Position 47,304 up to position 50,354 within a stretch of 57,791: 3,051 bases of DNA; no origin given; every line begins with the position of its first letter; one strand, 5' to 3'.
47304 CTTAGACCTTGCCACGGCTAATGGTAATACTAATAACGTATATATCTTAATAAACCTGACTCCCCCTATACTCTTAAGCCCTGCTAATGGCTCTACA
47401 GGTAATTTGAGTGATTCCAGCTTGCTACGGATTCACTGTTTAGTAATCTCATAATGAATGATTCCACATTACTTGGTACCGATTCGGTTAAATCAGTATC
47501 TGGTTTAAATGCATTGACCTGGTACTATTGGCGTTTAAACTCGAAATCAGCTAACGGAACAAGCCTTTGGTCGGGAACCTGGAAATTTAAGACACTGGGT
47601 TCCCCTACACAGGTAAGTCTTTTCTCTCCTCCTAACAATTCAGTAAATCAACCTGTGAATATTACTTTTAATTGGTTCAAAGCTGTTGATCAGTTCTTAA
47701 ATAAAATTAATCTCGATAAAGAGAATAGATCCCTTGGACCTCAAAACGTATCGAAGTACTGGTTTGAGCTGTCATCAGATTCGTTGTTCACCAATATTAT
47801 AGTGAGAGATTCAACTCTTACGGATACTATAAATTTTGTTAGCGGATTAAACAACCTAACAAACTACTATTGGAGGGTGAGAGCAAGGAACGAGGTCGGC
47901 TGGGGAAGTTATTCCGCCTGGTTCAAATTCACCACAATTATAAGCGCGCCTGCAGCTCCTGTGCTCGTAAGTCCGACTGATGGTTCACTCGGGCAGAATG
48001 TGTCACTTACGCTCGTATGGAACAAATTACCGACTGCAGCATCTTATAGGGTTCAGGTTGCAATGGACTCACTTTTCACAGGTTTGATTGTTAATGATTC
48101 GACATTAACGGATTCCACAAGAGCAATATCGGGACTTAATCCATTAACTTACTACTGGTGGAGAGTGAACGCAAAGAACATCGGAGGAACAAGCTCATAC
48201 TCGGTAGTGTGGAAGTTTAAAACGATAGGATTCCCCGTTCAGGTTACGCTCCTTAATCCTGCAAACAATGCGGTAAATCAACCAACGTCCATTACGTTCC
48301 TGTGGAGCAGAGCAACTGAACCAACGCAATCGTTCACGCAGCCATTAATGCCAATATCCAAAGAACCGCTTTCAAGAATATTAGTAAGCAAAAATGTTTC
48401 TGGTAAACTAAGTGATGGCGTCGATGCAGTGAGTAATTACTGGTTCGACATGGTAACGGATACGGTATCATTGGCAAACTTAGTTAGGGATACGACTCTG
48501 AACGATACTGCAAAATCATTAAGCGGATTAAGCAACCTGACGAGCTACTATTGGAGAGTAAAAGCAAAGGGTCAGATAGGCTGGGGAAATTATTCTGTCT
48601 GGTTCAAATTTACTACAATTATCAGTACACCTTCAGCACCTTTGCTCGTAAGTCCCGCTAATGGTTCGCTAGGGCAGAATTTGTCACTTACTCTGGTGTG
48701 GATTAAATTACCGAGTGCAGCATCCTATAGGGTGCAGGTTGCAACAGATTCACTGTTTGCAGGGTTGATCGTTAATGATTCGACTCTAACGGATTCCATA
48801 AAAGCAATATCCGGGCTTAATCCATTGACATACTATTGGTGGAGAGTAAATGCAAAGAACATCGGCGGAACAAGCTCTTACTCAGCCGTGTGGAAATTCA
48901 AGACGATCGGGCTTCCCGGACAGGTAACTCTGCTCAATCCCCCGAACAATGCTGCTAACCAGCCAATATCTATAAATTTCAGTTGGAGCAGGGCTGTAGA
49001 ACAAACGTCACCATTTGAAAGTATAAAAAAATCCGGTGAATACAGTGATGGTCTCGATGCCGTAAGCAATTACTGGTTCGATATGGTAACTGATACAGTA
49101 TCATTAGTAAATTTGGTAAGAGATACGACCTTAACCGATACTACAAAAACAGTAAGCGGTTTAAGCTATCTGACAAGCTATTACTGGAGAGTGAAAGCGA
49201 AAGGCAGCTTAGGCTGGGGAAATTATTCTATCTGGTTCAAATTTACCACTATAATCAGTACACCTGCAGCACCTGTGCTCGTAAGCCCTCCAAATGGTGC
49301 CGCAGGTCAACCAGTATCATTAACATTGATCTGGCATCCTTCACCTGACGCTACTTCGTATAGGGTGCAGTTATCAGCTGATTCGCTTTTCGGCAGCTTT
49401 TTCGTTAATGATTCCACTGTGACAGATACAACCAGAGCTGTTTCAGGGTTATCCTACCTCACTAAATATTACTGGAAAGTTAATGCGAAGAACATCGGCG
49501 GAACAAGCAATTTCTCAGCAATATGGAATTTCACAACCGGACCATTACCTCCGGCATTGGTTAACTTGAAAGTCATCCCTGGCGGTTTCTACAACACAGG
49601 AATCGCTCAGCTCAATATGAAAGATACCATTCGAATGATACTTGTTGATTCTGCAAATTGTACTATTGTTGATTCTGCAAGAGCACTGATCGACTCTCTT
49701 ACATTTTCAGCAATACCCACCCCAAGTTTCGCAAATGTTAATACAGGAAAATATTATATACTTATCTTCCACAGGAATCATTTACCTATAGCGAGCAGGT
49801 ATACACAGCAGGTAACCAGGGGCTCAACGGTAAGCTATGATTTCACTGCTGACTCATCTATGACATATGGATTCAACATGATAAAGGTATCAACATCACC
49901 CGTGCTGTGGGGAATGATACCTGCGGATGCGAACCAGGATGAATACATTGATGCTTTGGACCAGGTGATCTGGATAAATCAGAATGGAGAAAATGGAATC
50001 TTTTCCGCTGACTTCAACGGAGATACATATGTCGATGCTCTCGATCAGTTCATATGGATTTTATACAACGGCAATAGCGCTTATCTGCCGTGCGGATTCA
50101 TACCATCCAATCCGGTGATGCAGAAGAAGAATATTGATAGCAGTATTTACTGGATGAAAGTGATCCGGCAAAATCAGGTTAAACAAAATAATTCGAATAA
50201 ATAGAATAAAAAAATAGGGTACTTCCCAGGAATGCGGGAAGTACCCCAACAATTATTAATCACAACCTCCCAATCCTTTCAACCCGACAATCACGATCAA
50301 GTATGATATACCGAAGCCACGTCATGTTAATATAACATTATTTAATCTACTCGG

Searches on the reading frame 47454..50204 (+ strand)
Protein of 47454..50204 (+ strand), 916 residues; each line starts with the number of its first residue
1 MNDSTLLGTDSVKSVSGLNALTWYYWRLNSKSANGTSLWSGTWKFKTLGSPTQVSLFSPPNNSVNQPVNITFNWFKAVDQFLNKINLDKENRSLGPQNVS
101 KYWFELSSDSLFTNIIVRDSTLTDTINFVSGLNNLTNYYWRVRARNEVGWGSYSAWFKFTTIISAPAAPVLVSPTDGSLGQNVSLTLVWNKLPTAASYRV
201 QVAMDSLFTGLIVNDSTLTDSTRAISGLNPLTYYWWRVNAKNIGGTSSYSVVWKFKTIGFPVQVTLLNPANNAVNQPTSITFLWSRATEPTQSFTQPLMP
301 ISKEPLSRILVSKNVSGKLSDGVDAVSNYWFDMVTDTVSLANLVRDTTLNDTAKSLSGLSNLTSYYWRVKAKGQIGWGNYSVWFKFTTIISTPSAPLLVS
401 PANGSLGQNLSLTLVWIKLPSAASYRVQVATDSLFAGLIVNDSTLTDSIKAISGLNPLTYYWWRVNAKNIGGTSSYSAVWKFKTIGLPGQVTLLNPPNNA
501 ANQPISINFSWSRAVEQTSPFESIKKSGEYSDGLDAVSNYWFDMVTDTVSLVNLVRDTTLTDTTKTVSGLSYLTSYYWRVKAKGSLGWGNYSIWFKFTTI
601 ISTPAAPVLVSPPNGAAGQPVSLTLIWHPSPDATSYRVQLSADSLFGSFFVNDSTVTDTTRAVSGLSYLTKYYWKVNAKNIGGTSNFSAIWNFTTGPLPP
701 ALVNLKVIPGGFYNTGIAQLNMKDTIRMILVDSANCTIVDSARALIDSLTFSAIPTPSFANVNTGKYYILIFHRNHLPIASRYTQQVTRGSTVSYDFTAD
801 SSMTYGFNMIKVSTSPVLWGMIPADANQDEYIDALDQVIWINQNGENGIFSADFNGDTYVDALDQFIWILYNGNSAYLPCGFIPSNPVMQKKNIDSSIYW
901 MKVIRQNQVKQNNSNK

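Call 59: search_protein_families(library=pfam, proteins=[window:47454-50204:+], max_evalue=0.0001)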
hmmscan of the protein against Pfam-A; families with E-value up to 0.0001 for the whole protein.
window:47454-50204:+ (916 aa): 6 families
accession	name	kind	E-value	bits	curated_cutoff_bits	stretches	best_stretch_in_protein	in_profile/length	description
PF00041.27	fn3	-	5.8e-19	68.5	25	0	618-690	11-80/84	Fibronectin type III domain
PF16656.11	Pur_ac_phosph_N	-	3.5e-17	63.2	30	0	503-599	11-93/93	Purple acid Phosphatase, N-terminal domain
PF25788.1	Ig_Rha78A_N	-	5.1e-12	46.4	27.4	0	634-698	36-104/105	Rha78A-like, N-terminal immunoglobulin domain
PF25059.1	FN3_DSCAM-DSCAML_C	-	7.3e-11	42.7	39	0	444-489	42-84/89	DSCAM/DSCAML C-terminal Fn3-like domain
PF16655.11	PhoD_N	-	4.2e-10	40.5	30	0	187-242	14-80/90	PhoD-like phosphatase, N-terminal domain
PF15787.11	DUF4704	-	6.4e-05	22.4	22.9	0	634-683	147-200/486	Neurobeachin/BDCP, DUF4704 alpha solenoid region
